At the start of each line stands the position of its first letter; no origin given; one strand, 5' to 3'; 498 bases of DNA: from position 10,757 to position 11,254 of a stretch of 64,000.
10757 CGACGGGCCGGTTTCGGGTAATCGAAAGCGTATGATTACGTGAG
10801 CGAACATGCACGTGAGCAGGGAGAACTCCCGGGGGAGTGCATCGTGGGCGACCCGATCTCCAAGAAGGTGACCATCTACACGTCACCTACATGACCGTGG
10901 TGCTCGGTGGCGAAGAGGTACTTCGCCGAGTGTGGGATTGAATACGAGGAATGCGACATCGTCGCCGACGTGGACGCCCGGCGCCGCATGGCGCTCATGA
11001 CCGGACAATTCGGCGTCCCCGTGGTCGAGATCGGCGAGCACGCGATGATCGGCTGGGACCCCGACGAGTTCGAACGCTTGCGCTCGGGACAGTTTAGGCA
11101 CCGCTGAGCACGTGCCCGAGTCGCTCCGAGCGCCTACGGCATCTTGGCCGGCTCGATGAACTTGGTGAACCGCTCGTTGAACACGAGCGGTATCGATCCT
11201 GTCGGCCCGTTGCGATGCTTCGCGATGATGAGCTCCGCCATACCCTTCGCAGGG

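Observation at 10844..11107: Hidden selenoprotein: glutaredoxin-like gene with TGA in place of the first active-site Cys plus a SECIS-like hairpin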

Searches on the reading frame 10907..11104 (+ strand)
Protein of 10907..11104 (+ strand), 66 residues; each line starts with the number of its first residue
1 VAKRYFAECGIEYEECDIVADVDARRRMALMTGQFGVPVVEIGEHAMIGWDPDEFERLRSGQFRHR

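Call 6: search_protein_families(library=pfam, proteins=[window:10907-11104:+], max_evalue=0.01)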
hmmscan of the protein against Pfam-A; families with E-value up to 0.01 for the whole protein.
seq(66 aa): 1 family
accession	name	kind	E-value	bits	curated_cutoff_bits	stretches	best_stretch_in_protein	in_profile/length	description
PF00462.30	Glutaredoxin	-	2.7e-07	31.1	22.9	1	1-44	14-57/60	Glutaredoxin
